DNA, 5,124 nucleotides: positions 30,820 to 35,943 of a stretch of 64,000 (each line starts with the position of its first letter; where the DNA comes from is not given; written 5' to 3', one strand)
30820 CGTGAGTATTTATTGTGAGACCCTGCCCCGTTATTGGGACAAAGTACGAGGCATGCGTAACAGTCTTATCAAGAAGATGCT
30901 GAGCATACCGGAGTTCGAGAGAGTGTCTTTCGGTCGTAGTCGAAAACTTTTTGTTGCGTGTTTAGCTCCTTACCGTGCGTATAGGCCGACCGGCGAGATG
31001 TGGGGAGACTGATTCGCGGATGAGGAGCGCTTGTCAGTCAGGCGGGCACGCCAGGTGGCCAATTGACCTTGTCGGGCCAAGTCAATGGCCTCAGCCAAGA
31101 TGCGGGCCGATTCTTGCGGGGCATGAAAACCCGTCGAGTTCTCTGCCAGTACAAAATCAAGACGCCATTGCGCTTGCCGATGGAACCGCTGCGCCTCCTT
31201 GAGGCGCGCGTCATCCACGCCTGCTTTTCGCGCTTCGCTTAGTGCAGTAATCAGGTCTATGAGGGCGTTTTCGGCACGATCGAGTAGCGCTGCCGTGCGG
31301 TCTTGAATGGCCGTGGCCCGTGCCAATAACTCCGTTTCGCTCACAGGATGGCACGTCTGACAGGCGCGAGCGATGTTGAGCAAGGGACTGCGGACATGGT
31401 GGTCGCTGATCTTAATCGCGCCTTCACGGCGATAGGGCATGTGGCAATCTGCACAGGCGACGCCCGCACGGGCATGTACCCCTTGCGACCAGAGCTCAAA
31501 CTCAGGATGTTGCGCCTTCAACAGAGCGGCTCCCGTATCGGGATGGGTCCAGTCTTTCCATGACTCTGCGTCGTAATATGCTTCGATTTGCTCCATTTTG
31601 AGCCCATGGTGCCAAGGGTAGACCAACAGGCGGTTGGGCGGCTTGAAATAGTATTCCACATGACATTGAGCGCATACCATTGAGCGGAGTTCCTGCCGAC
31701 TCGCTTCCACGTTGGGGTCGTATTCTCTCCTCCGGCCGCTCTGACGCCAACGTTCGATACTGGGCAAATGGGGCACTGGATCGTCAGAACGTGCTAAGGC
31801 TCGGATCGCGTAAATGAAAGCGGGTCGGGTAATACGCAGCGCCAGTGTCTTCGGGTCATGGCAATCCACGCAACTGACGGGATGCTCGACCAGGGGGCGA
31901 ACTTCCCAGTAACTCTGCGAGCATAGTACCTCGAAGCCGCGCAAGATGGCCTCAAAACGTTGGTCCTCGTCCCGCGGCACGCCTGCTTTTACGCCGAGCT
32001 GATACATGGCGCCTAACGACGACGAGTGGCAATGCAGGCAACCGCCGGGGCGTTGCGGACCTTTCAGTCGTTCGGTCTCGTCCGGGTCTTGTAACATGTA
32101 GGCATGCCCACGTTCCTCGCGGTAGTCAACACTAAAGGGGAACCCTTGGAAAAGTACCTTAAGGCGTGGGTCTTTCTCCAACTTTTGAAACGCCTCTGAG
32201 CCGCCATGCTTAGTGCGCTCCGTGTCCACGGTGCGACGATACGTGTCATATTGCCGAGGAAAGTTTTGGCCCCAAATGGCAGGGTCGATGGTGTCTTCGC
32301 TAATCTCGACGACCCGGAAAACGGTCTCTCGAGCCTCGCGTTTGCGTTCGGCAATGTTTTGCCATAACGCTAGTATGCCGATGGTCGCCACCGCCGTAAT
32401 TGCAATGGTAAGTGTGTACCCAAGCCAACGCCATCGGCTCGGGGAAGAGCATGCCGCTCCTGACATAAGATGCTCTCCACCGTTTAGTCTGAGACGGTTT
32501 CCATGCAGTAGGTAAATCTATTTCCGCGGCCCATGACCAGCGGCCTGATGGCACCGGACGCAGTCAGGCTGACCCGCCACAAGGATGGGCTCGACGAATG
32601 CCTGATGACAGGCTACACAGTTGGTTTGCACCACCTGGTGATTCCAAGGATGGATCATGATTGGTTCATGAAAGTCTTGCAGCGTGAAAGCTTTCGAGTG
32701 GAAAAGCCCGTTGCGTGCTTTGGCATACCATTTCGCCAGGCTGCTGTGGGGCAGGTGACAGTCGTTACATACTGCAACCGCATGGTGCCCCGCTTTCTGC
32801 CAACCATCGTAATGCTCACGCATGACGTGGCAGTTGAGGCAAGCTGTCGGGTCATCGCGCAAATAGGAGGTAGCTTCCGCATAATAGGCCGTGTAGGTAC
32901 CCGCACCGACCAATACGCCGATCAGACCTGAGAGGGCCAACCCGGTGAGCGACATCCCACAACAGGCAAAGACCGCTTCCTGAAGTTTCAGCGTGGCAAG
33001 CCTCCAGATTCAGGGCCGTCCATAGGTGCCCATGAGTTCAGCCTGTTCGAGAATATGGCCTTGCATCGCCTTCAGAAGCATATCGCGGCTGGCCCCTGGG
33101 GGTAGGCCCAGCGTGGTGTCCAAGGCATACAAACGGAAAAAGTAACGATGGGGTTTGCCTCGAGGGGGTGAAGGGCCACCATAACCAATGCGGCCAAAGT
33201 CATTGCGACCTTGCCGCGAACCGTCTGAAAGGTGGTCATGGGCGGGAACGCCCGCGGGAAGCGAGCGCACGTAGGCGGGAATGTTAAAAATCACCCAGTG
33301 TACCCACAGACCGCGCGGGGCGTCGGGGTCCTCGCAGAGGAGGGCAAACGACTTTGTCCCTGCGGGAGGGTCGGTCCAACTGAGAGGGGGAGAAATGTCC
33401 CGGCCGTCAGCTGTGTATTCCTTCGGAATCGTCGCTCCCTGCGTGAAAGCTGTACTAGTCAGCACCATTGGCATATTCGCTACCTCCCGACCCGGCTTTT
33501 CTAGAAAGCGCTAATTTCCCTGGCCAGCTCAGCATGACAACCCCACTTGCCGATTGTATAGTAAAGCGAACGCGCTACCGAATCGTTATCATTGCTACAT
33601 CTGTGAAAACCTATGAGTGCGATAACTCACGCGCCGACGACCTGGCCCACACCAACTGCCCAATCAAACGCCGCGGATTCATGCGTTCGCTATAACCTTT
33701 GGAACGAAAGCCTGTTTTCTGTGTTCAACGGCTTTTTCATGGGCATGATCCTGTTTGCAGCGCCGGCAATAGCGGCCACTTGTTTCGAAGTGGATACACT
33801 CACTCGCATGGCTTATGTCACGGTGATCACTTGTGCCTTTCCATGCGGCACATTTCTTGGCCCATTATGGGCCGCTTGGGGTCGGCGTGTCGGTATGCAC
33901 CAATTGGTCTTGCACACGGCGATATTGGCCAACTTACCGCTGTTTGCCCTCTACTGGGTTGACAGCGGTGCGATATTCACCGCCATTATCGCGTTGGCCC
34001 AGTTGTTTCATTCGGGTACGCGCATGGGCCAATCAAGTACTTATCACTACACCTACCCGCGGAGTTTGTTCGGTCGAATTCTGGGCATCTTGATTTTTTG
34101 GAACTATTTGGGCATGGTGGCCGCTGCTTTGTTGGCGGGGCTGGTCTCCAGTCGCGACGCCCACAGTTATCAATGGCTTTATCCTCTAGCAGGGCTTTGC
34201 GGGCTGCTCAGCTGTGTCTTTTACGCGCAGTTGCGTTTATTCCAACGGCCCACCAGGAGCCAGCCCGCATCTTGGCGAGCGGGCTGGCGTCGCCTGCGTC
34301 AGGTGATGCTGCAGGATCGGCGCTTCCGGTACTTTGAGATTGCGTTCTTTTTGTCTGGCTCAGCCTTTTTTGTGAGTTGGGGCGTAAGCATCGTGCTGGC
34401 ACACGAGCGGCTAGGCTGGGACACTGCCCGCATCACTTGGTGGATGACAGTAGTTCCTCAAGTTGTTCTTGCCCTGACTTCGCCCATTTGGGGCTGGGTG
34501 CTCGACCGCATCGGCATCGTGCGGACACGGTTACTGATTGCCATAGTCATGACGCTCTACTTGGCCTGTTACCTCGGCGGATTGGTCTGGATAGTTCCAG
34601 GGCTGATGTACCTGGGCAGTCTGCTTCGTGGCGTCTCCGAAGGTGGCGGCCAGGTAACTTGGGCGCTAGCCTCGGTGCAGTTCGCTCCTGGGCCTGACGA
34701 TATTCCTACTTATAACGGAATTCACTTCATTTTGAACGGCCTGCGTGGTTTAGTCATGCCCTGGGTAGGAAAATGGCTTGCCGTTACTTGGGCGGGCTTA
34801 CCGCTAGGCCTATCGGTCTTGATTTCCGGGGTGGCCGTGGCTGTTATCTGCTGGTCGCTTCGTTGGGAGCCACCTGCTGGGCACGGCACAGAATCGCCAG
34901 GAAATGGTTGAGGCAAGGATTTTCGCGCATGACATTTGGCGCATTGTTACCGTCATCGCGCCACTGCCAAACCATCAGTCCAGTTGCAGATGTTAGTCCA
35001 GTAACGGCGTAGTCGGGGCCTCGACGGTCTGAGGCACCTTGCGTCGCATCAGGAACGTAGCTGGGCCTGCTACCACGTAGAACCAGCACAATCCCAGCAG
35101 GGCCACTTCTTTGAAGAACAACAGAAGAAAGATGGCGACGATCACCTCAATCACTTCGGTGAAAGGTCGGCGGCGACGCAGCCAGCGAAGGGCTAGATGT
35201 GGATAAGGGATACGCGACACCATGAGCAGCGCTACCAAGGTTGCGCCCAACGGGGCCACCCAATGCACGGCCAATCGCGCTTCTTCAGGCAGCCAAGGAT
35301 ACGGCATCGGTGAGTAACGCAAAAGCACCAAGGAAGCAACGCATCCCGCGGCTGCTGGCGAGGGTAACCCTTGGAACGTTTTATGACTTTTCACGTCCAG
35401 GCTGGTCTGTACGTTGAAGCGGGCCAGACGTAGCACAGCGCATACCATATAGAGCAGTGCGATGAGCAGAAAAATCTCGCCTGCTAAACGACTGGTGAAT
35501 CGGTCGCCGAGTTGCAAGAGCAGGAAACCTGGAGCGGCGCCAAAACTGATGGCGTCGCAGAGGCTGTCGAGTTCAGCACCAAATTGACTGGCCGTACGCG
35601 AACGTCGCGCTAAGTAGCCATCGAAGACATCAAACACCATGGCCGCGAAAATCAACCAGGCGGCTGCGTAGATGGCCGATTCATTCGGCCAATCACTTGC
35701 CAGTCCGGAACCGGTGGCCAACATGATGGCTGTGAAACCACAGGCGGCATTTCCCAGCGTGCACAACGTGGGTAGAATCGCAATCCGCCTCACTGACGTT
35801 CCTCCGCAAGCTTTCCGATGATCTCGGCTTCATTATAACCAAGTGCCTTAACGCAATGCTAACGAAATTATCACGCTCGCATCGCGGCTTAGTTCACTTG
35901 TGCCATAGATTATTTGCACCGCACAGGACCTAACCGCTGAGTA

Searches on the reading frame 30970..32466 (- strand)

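Call 75: search_protein_families(library=pfam, max_evalue=0.00001, proteins=[window:30970-32466:-])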
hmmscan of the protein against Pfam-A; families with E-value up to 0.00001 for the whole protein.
window:30970-32466:- (498 aa): 3 families
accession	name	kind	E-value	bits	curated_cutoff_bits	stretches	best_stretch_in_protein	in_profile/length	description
PF02335.20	Cytochrom_C552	-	1e-126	423.9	24.1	1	61-491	1-399/438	Cytochrome c552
PF14522.11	Cytochrome_C7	-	3.3e-07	30.4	24.8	0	329-378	6-53/67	Cytochrome c7 and related cytochrome c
PF22113.1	Mtrc-MtrF_II-IV_dom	-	3.9e-06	27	30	0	198-374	30-164/176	Outer membrane cytochrome MtrC/MtrF-like, domains II/IV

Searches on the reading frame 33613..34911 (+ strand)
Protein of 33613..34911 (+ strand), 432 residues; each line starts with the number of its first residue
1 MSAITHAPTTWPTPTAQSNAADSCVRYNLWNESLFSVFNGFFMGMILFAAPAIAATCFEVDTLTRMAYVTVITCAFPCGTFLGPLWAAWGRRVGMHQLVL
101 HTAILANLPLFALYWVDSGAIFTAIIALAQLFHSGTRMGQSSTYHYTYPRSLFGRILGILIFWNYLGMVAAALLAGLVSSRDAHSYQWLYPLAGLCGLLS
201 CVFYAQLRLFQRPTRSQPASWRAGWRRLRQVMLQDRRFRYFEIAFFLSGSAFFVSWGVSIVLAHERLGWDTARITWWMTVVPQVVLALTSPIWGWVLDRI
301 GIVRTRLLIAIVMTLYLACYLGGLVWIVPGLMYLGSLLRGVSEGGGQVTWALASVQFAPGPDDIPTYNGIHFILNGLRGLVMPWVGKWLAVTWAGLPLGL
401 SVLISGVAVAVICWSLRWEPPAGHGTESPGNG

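Call 76: search_protein_families(library=pfam, max_evalue=0.00001, proteins=[window:33613-34911:+])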
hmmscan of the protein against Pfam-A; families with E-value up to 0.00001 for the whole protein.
window:33613-34911:+ (432 aa): 1 family
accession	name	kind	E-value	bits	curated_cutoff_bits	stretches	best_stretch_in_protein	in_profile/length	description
PF07690.21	MFS_1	-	6.7e-16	58.6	33.4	2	244-429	4-184/347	Major Facilitator Superfamily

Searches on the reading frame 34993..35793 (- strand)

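Call 76: search_protein_families(library=pfam, max_evalue=0.00001, proteins=[window:34993-35793:-])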
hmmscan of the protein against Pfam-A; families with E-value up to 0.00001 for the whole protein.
window:34993-35793:- (266 aa): 1 family
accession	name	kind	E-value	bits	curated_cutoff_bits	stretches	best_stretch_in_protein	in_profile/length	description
PF01066.26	CDP-OH_P_transf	-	4e-20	73.2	22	1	6-172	2-138/152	CDP-alcohol phosphatidyltransferase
